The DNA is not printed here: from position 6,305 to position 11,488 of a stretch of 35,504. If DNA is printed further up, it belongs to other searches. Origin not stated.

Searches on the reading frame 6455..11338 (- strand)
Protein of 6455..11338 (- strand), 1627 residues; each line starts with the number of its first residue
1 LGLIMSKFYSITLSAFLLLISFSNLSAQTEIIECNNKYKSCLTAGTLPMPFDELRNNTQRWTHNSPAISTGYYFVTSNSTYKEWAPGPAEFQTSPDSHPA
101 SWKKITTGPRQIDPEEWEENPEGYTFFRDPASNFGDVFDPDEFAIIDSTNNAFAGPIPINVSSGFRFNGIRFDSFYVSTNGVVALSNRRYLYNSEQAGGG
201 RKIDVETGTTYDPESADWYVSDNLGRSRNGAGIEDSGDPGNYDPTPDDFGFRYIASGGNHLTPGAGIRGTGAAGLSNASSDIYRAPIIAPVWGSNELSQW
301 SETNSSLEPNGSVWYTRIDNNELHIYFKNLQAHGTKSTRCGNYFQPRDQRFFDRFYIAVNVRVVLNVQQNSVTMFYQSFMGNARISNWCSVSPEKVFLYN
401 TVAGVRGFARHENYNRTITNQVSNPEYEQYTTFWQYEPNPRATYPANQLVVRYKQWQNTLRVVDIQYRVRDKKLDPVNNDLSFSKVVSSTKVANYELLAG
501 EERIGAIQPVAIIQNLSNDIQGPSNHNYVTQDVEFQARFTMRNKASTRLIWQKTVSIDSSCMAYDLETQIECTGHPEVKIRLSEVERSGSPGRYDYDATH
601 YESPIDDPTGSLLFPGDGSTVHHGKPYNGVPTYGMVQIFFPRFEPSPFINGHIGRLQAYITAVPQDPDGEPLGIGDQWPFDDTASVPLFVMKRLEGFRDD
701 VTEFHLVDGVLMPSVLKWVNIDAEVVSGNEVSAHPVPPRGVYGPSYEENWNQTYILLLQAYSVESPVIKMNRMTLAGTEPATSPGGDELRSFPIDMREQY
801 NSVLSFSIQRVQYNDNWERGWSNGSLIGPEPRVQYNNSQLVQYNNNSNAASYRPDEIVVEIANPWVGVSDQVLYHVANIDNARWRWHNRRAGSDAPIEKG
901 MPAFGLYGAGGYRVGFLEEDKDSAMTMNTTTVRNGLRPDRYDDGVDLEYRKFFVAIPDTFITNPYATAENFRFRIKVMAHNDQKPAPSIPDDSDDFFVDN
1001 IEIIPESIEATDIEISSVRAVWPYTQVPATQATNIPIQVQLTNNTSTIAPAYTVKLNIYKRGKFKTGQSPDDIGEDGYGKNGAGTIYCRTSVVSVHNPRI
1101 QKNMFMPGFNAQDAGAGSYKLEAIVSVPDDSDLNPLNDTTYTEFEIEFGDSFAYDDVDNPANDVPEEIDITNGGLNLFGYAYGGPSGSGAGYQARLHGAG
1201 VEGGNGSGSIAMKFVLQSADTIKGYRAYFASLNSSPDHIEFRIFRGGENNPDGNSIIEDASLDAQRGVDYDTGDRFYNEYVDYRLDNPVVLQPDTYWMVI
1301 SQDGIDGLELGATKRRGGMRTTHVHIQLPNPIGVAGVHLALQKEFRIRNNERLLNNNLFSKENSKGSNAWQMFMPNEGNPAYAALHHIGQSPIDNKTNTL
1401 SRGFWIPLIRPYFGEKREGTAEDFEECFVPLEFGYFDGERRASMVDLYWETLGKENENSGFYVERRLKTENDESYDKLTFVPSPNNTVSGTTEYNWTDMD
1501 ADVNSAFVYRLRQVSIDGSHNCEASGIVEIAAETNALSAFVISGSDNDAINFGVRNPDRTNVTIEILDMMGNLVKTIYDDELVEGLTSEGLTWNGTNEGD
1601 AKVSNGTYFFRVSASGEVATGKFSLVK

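Call 43: search_protein_families(library=pfam, proteins=[window:6455-11338:-], max_evalue=0.0001)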
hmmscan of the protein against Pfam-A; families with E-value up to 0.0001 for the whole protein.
window:6455-11338:- (1627 aa): 1 family
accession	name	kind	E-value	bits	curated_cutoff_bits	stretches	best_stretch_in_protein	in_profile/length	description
PF13860.13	FlgD_ig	-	3.9e-07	30.4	27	1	1556-1615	19-76/79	FlgD Ig-like domain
